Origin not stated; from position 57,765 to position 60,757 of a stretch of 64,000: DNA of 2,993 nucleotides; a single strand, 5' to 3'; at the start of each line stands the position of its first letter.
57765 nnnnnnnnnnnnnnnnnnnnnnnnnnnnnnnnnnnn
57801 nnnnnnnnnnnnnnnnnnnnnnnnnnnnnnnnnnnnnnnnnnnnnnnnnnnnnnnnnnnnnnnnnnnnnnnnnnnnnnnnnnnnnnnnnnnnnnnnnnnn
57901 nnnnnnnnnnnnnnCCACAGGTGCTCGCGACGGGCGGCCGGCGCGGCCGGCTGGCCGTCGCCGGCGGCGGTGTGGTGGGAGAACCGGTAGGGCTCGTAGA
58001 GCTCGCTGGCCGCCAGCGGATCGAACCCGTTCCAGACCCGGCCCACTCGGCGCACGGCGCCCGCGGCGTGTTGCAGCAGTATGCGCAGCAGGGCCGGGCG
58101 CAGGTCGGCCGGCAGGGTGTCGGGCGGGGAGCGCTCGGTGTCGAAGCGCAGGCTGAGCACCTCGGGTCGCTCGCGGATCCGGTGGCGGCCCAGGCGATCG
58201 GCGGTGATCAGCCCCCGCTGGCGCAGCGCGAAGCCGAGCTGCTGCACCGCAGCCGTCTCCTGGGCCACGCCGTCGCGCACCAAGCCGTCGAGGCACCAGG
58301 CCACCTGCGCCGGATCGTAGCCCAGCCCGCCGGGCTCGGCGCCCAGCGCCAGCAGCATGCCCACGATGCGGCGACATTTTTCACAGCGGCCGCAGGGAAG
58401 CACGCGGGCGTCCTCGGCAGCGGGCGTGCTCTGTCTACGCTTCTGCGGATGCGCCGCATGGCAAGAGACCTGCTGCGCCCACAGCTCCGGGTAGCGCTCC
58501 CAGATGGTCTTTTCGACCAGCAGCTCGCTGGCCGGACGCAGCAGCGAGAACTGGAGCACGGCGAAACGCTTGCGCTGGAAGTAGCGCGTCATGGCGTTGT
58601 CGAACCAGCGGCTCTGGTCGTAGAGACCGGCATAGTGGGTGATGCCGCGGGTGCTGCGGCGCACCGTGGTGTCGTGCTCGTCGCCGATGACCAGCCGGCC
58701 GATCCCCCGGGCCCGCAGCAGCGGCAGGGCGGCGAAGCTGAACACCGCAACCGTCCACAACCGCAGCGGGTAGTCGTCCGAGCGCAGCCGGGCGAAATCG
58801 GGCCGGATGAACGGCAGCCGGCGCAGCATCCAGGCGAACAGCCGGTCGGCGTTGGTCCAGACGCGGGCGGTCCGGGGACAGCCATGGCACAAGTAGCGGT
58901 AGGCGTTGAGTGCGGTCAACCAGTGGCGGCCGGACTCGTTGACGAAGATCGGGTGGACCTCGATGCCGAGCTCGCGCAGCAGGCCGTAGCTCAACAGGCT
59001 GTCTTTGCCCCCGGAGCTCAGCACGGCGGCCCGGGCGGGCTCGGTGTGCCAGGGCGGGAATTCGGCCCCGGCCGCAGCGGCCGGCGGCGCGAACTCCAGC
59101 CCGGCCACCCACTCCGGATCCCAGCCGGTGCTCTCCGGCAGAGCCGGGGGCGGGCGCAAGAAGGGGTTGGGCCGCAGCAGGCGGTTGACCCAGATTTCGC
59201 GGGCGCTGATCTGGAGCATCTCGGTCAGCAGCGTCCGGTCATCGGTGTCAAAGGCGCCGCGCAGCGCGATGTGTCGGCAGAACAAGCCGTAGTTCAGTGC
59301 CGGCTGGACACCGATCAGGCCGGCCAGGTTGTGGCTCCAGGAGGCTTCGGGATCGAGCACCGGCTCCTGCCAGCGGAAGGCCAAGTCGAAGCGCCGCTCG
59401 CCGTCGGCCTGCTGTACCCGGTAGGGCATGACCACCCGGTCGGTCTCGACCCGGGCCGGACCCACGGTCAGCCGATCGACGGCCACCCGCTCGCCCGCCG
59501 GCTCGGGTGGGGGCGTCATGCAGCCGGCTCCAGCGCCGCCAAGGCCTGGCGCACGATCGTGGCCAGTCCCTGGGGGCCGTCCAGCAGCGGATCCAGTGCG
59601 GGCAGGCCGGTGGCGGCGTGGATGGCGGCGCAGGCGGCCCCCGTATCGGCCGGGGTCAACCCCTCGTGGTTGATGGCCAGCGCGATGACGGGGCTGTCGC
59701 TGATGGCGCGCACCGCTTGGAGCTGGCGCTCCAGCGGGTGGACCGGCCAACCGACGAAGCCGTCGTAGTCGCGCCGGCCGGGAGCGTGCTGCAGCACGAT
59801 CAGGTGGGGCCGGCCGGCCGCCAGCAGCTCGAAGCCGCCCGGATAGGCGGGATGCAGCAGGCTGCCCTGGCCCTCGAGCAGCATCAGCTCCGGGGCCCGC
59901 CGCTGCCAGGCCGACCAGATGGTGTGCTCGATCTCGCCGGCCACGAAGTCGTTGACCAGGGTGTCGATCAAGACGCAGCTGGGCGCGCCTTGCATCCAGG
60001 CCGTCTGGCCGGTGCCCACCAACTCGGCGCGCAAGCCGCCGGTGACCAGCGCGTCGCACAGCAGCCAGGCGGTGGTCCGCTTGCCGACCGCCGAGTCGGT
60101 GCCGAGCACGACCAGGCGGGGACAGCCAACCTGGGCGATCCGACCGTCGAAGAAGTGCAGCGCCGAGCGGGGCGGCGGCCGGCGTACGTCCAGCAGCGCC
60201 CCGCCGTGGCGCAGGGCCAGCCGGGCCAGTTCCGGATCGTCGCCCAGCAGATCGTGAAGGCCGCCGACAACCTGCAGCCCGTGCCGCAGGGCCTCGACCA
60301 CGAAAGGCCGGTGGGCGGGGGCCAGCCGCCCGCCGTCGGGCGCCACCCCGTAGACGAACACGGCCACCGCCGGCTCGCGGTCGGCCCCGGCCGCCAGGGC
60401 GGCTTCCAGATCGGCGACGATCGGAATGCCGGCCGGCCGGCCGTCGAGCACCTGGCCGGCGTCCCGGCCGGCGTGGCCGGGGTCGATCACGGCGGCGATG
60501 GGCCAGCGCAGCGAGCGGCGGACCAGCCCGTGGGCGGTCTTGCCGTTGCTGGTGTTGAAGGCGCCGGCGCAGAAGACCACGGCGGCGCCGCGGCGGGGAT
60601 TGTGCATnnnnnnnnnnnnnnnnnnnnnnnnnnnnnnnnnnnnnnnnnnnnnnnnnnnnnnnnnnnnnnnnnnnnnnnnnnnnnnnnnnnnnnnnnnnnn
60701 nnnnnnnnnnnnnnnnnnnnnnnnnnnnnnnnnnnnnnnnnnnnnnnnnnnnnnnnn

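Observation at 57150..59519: Unusual fusion: QueC-like PP-loop ATPase joined to a creatininase-family amidohydrolase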

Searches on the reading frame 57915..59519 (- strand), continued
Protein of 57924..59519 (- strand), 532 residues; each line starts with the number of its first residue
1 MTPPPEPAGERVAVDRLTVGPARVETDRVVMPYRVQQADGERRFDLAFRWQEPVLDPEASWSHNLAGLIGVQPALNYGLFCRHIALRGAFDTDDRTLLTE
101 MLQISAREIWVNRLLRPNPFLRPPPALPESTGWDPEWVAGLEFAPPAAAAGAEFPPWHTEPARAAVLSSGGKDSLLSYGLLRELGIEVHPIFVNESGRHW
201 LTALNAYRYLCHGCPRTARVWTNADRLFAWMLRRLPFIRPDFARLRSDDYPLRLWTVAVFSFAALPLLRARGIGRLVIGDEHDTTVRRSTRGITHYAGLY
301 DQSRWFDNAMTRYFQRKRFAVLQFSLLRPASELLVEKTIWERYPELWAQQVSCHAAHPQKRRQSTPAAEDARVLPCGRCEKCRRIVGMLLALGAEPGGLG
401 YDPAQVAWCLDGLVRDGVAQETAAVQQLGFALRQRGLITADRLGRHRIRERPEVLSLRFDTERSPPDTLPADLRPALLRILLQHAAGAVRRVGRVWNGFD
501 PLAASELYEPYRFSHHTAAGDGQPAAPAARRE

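Call 59: search_protein_families(library=ncbifam, alignment_id=A3, max_evalue=0.1)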
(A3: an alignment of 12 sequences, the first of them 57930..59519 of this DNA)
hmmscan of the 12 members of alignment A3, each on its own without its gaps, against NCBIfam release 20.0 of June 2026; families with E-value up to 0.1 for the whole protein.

A. member 1, window:57930-59519:- (530 aa): 1 family
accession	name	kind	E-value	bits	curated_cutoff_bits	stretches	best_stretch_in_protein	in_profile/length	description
NF041275.1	MurL_Xanthmoales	equivalog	0.00027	19.5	700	0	300-385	256-334/447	UDP-N-acetyl-alpha-D-muramoyl-L-alanyl-L-glutamate epimerase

B. families by the number of members that match (of 12 scanned): 3 families
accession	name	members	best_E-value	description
NF041275.1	MurL_Xanthmoales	12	1.2e-06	UDP-N-acetyl-alpha-D-muramoyl-L-alanyl-L-glutamate epimerase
TIGR03351.1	PhnX-like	1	0.011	phosphonatase-like hydrolase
NF010369.0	PRK13795.1-4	1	0.053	hypothetical protein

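Call 63: search_protein_families(library=ncbifam, proteins=[P0181, P0199, P0228, P0254, P0238, P0229, P0222, P0223, P0227, P0230], max_evalue=0.1)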
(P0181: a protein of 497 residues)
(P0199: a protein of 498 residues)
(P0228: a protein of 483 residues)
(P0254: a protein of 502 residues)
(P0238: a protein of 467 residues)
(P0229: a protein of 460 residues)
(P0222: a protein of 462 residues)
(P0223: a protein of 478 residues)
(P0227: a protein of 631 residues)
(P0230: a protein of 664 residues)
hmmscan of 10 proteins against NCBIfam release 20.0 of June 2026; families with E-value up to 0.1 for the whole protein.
P0181 (497 aa): 1 family
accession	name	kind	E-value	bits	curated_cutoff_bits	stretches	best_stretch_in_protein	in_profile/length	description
NF041275.1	MurL_Xanthmoales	equivalog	0.00036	19.1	700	1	265-365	232-335/447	UDP-N-acetyl-alpha-D-muramoyl-L-alanyl-L-glutamate epimerase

P0199 (498 aa): 0 families

P0228 (483 aa): 0 families

P0254 (502 aa): 0 families

P0238 (467 aa): 1 family
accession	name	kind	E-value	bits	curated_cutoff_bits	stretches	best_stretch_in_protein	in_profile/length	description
NF010369.0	PRK13795.1-4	equivalog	0.067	11.4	1086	0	153-202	255-305/633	hypothetical protein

P0229 (460 aa): 0 families

P0222 (462 aa): 2 families
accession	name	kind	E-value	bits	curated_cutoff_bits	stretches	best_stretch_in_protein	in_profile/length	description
NF041275.1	MurL_Xanthmoales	equivalog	0.007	14.9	700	0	289-380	260-354/447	UDP-N-acetyl-alpha-D-muramoyl-L-alanyl-L-glutamate epimerase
NF008479.0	PRK11379.1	equivalog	0.056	12.4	510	1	26-96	297-367/421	glucuronide uptake porin UidC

P0223 (478 aa): 0 families

P0227 (631 aa): 0 families

P0230 (664 aa): 0 families

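Call 64: search_dna_similar(query=window:57930-59519:-, collection=plasmids, mode=protein, max_evalue=0.001, max_rows=20)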
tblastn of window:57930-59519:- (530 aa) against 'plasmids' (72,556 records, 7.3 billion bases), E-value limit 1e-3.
No match.

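Call 65: find_encoding_contigs(protein=P0176, flank=6000, max_places=3)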
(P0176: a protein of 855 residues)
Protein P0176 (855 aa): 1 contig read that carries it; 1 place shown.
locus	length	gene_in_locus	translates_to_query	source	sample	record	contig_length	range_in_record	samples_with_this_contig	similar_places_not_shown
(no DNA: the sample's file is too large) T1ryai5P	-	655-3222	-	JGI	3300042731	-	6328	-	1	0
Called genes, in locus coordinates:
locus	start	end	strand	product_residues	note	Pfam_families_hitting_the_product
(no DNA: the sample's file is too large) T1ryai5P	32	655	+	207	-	PF00291:PALP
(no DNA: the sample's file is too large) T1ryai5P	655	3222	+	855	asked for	PF17396:DUF1611_N, PF07755:DUF1611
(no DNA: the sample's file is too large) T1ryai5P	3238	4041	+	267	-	PF02633:Creatininase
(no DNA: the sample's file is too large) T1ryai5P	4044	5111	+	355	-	PF02746:MR_MLE_N, PF13378:MR_MLE_C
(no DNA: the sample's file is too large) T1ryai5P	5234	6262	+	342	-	PF07885:Ion_trans_2, PF02254:TrkA_N, PF02080:TrkA_C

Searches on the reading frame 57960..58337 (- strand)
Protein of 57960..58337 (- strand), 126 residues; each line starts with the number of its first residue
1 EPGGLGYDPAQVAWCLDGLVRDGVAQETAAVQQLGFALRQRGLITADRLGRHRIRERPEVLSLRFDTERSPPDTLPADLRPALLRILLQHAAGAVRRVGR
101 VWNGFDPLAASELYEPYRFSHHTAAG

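Call 77: search_protein_families(library=pfam, proteins=[window:57960-58337:-], max_evalue=10)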
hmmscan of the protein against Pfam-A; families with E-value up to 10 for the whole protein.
window:57960-58337:- (126 aa): 0 families

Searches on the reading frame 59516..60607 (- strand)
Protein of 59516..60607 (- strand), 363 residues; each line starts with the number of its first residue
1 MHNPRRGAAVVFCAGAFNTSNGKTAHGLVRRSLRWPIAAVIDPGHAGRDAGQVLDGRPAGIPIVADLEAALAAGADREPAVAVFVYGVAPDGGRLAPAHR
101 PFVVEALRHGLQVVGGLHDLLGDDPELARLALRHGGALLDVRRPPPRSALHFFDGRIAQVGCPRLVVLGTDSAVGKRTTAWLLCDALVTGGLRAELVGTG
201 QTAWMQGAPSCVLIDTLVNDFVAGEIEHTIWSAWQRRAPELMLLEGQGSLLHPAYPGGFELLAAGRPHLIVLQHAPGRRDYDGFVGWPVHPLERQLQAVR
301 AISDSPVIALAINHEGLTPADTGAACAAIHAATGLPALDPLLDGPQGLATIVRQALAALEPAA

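Call 5: search_protein_families(library=pfam, proteins=[window:59516-60607:-], max_evalue=0.01)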
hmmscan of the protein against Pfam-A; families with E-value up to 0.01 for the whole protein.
window:59516-60607:- (363 aa): 2 families
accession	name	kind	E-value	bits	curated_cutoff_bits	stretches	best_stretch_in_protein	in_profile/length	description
PF07755.17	DUF1611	-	9.4e-56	188.8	25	1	152-347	2-199/201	Domain of unknown function (DUF1611_C) P-loop domain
PF17396.8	DUF1611_N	-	4.6e-24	85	22.6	1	44-144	2-95/95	Domain of unknown function (DUF1611_N) Rossmann-like domain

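Call 6: search_protein_families(library=ncbifam, proteins=[window:59516-60607:-], max_evalue=0.01)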
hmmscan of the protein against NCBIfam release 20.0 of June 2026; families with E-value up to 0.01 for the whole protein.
window:59516-60607:- (363 aa): 1 family
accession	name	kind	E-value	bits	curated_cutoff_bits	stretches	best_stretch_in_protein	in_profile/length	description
NF041892.1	DgcN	equivalog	9.7e-42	143.1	480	1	79-347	55-321/326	N-acetyltransferase DgcN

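Call 37: search_solved_structures(query=window:59516-60607:-, max_evalue=0.001)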
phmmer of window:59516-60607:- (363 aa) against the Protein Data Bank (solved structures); distinct sequences matched with E-value up to 0.001: 3.
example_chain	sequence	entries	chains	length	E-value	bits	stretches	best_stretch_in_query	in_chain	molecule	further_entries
2g0t_A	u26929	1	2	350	3.6e-37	131.6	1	4-309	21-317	conserved hypothetical protein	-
2obn_A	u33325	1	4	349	4.8e-32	114.7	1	9-349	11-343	Hypothetical protein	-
7xrj_A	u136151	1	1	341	5.2e-30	108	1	66-349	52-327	Putative NAD-dependent epimerase/dehydratase family protein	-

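Call 72: search_protein_families(library=padloc, proteins=[window:59516-60607:-], max_evalue=0.01)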
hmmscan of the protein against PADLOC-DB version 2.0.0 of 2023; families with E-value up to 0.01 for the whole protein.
window:59516-60607:- (363 aa): 0 families
